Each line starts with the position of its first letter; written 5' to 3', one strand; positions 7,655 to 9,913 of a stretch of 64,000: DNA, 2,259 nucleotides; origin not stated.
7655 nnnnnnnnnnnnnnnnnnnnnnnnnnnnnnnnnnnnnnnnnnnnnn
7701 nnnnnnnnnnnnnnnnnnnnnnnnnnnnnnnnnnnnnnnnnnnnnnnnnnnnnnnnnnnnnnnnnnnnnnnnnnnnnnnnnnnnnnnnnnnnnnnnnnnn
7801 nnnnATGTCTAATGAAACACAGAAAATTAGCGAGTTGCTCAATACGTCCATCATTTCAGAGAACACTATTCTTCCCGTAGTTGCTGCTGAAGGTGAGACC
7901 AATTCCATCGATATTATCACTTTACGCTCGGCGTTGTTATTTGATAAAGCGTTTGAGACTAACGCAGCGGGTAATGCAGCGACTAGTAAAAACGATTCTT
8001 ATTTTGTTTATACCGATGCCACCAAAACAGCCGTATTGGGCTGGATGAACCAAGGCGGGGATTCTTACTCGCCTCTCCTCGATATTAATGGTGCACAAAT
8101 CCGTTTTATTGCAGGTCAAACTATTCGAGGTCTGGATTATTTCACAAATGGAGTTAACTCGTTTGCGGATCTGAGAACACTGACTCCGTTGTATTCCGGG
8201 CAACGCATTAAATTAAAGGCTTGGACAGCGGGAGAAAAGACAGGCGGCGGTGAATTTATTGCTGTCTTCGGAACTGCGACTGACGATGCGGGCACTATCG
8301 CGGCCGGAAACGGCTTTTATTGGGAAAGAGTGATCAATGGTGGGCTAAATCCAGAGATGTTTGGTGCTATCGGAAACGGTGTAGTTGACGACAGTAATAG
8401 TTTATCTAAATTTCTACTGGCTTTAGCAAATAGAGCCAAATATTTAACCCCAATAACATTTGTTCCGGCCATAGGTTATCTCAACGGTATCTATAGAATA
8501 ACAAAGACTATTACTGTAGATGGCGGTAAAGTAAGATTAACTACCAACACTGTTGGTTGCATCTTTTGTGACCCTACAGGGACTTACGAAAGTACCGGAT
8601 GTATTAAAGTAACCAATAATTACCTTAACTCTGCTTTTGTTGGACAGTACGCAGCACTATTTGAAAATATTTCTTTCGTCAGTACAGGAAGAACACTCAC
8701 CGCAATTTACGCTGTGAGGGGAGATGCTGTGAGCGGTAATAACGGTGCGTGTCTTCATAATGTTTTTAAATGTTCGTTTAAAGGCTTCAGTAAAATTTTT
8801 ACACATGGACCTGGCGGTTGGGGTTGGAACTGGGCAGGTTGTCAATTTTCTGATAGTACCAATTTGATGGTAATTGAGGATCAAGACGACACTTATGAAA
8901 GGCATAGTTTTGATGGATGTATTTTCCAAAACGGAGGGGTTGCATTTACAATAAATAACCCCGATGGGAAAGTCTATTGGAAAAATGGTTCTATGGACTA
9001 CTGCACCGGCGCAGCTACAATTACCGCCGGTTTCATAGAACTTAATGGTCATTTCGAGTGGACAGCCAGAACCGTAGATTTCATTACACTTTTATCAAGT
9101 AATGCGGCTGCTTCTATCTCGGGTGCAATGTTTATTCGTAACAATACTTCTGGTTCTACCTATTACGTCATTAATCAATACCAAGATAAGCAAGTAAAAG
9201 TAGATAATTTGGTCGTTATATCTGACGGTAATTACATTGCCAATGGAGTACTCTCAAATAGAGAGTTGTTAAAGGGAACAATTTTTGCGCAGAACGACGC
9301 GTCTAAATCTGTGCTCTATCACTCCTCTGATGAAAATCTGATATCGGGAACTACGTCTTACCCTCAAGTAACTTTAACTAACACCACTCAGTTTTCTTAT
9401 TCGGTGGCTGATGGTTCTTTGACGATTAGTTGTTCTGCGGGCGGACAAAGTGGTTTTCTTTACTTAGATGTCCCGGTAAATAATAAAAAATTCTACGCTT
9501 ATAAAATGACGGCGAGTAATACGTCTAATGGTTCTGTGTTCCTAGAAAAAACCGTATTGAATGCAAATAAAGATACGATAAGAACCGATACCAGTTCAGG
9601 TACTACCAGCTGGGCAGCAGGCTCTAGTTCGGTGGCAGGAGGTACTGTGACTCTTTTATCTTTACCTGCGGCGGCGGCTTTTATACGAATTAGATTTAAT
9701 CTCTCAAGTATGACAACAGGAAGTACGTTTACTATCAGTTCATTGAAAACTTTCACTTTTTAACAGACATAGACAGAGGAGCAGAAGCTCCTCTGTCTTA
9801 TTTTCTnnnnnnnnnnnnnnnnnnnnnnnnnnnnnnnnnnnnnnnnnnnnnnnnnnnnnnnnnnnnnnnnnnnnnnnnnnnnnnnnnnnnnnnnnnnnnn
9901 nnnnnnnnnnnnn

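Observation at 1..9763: Array of five tailspike genes with one shared N-terminal anchor and five different beta-helix enzymatic modules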

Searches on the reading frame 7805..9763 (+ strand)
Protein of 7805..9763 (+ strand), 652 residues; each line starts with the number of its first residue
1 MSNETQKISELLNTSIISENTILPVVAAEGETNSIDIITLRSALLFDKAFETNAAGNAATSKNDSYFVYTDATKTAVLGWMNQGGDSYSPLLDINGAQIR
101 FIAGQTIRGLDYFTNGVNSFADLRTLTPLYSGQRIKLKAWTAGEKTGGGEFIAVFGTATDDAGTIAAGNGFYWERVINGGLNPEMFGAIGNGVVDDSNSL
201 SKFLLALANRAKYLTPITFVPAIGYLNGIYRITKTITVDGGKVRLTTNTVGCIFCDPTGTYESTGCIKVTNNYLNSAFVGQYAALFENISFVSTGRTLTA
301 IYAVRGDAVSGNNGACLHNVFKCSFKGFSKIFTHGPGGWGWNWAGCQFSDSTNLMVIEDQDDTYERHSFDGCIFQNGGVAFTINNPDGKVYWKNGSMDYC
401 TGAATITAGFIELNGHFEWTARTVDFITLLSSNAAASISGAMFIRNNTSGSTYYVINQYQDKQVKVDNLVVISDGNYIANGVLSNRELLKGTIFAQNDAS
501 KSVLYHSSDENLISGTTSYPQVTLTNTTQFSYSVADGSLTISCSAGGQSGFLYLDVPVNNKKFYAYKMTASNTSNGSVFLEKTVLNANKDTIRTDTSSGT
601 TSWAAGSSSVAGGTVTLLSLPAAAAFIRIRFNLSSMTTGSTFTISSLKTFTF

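Call 10: search_protein_families(library=pfam, proteins=[window:7805-9763:+], max_evalue=0.01)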
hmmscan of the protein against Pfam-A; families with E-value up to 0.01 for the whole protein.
window:7805-9763:+ (652 aa): 0 families

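Call 12: search_protein_families(library=phrogs, proteins=[window:7805-9763:+], max_evalue=0.001)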
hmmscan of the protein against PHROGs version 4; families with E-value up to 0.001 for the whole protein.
window:7805-9763:+ (652 aa): 6 families
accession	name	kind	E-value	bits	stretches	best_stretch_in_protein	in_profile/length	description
phrog_27731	-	unknown function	2.6e-25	89.9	1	6-193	7-195/688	-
phrog_4250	-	tail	6.4e-24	85.3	1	108-219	144-254/786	EPS depolymerase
phrog_19374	-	tail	1.7e-17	63.5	1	117-212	464-560/1057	tail protein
phrog_4818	-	tail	2.8e-14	53.2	1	113-204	236-329/896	tail fiber protein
phrog_17640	-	tail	1.6e-13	51.7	1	116-202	81-169/431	tail fiber protein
phrog_9532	-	tail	9.7e-08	31.9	1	117-200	171-258/759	tail fiber protein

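Call 29: search_solved_structures(query=window:7805-9763:+, max_evalue=10, show_alignments=1)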
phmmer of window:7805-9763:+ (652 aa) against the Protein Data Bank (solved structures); distinct sequences matched with E-value up to 10: 6.
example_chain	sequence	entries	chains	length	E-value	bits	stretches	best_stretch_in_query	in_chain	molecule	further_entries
6tgf_F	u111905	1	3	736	3.8e-15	58.8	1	117-200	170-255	Exopolysaccharide biosynthesis protein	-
7vyv_A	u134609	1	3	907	1e-14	57.4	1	64-187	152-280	Depolymerase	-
7vz3_A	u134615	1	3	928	1.1e-14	57.3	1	64-187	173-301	Depolymerase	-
7lzj_A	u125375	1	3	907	1.4e-14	56.9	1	70-187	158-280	Depolymerase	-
2nqa_A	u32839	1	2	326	0.74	11.6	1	83-147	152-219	Calpain-8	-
8vvw_A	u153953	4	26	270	1.8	10.3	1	441-514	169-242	Copia VLP protein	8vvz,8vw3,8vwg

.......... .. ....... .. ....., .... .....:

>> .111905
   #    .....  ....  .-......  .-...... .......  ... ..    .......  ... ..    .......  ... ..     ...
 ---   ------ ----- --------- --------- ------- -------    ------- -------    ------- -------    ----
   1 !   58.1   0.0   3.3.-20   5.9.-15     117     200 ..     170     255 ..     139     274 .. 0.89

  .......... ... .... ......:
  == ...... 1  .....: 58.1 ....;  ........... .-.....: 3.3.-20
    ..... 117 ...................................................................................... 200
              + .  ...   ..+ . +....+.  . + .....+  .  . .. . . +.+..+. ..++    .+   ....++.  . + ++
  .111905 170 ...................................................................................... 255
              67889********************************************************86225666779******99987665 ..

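Call 36: find_homologous_proteins(query=window:7805-9763:+, max_evalue=0.001)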
Query window:7805-9763:+ (652 aa): 61 proteins with E <= 0.001 among 8000 candidates.
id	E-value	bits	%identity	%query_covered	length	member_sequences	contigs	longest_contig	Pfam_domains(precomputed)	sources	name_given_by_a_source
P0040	0.0e+0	1413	97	100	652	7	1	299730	PF27114.1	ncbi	ncbi:hypothetical protein CENTIMANUS_00004 [Klebsiella phage vB_KpM_Centimanus]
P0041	8.4e-167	575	57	70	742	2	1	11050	PF18668.7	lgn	-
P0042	2.9e-163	563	55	70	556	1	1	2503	-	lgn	-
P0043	5.0e-142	493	48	70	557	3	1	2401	-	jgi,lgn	jgi:hypothetical protein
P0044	4.3e-122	427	46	72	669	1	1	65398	PF12571.14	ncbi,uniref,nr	ncbi:phage tail protein [Serratia sp. PL7]|uniref:phage tail protein n=1 Tax=Serratia sp. PL7 TaxID=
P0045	4.5e-116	407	43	71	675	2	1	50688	-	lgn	-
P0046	2.1e-113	398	44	72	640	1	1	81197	-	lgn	-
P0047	2.5e-113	398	44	72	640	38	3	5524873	-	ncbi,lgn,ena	ncbi:hypothetical protein AAHU79_14755 [Klebsiella pneumoniae]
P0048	5.3e-113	397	44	72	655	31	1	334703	-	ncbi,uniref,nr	ncbi:hypothetical protein [Klebsiella quasipneumoniae]|uniref:hypothetical protein n=1 Tax=Klebsiell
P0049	1.4e-112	396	43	72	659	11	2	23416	-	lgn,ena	-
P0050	3.1e-112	394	91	31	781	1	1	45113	PF27114.1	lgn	-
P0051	4.4e-112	394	43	72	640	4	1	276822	-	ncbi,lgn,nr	ncbi:hypothetical protein ML080_002682 [Klebsiella variicola]|nr:hypothetical protein [Klebsiella va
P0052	1.1e-111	393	44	72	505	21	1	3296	-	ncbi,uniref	ncbi:hypothetical protein, partial [Klebsiella michiganensis]|uniref:hypothetical protein n=2 Tax=Kl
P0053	2.7e-111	391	43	71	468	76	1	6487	-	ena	-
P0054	1.7e-102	362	86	31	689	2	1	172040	PF27114.1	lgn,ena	-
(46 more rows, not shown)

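Call 57: predict_structure(alignment_id=A4)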
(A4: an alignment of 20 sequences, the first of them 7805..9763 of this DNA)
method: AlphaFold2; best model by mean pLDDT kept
length: 652 residues; sequences in the alignment: 20
mean_pLDDT: 72.6   pTM: 0.58
mean pLDDT of the five models: 72.6, 71.6, 71.4, 70.1, 69.7
residues with pLDDT >= 90: 194; 70-90: 210; 50-70: 108; < 50: 140
segments of 3 or more residues with pLDDT < 50: 1-45, 105-109, 140-148, 156-170, 178-195, 198-227, 246-250, 273-279
pLDDT, mean of each block of 10 residues (from residue 1): 33 33 34 36 54 85 77 73 73 55 53 57 57 55 42 51 38 50 42 46 43 33 47 74 53 74 81 50 73 87 72 62 92 82 93 92 83 92 94 93 95 90 83 97 80 87 94 80 88 86 83 76 93 92 89 90 88 91 92 81 90 82 92 92 90 80
secondary structure, 60 per line:
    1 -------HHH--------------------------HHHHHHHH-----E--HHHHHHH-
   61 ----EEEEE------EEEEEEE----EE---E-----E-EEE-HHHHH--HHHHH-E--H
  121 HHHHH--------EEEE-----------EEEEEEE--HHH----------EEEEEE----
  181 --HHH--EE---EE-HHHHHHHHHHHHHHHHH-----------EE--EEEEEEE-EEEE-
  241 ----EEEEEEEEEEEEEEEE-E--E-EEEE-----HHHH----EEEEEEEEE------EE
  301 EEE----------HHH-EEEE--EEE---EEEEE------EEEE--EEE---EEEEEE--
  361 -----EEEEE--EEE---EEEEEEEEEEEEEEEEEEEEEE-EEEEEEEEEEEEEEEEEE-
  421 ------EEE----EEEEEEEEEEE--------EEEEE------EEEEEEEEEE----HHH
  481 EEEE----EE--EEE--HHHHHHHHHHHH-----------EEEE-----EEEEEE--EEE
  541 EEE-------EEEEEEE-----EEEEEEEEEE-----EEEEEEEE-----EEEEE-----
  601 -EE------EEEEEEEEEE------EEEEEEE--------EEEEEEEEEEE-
elements in order (helices of 4 or more, strands of 3 or more residues): H37-44 H53-59 E65-69 E76-82 E100-102 H104-108 H111-115 H120-125 E134-137 E149-155 E171-176 H196-212 E228-234 E236-239 E245-260 E267-270 H276-279 E284-292 E299-303 E318-321 E324-326 E330-334 E341-344 E347-349 E353-358 E366-370 E373-375 E379-400 E402-419 E427-429 E434-444 E453-457 E464-473 E481-484 E493-495 H498-509 E521-524 E530-535 E538-543 E551-557 E563-572 E578-585 E591-595 E610-619 E626-632 E641-651

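Call 60: fold_search(model_id=the predicted structure, library=pdb)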
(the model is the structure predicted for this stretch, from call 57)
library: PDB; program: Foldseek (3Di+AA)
matches with E <= 10: 1580; with E <= 0.001: 58
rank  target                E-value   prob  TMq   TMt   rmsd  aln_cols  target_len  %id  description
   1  8iq5_A                2.0e-17  1.00  0.42  0.48  12.7       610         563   14  Crystal structure of trimeric K2-2 TSP (released 2024-02-21)
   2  8iq9_B                4.0e-17  1.00  0.39  0.44  13.3       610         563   14  Crystal structure of trimeric K2-2 TSP in complex with tetrasaccharide and octasaccharide (released 2024-02-21)
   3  8iq9_A                1.4e-16  1.00  0.36  0.40  13.5       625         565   15  Crystal structure of trimeric K2-2 TSP in complex with tetrasaccharide and octasaccharide (released 2024-02-21)
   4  8iq5_D                1.8e-16  1.00  0.37  0.41  13.4       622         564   15  Crystal structure of trimeric K2-2 TSP (released 2024-02-21)
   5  7xyc_A                3.4e-16  1.00  0.43  0.49  12.7       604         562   14  CryoEM structure of Klebsiella phage Kp7 type II tail fiber gp52 in vitro (released 2023-06-07)
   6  8iqe_A                4.5e-16  1.00  0.40  0.45  13.2       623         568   15  Crystal structure of tetrameric K2-2 TSP (released 2024-02-21)
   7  8iqe_C                5.0e-16  1.00  0.41  0.46  13.0       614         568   14  Crystal structure of tetrameric K2-2 TSP (released 2024-02-21)
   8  8iqe_D                4.3e-15  1.00  0.38  0.44  13.4       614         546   16  Crystal structure of tetrameric K2-2 TSP (released 2024-02-21)
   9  8iqe_B                6.5e-15  1.00  0.37  0.43  13.7       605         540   14  Crystal structure of tetrameric K2-2 TSP (released 2024-02-21)
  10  5w6h_A                1.1e-12  1.00  0.38  0.36  21.2       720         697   15  Crystal structure of Bacteriophage CBA120 tailspike protein 4 enzymatically active domain (TSP4dN, orf213) (released 2018-10-24)
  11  7vyv_A                3.2e-12  1.00  0.32  0.30  15.4       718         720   14  Cryo-EM structure of Depo32, a Klebsiella phage depolymerase targets the K2 serotype K. pneumoniae (released 2023-08-30)
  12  7vz3_B                4.0e-12  1.00  0.36  0.32  15.4       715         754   15  Cryo-EM structure of Depo32, a Klebsiella phage depolymerase targets the K2 serotype K. pneumoniae (released 2023-08-30)
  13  7vz3_A                4.4e-12  1.00  0.34  0.31  15.7       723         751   14  Cryo-EM structure of Depo32, a Klebsiella phage depolymerase targets the K2 serotype K. pneumoniae (released 2023-08-30)
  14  7lzj_A                3.3e-11  1.00  0.35  0.33  15.5       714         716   15  DpK2 bacteriophage tail spike depolymerase (released 2021-08-25)
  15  6w4q_E                4.1e-10  1.00  0.35  0.31  20.1       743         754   14  Crystal structure of full-length tailspike protein 2 (TSP2, ORF211) ) from Escherichia coli O157:H7 bacteriophage CAB1 (released 2021-01-20)
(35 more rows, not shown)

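Call 69: search_protein_families(library=pfam, proteins=[P0041, P0047], max_evalue=0.01)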
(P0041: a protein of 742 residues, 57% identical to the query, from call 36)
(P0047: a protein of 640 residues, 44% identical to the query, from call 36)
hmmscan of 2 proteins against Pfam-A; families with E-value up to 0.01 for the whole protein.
P0041 (742 aa): 1 family
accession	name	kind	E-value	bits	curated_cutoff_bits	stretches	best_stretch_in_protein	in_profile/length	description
PF18668.6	Tail_spike_N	-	1.1e-05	25.9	25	1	15-73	9-66/70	Tail spike TSP1/Gp66 receptor binding N-terminal domain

P0047 (640 aa): 0 families
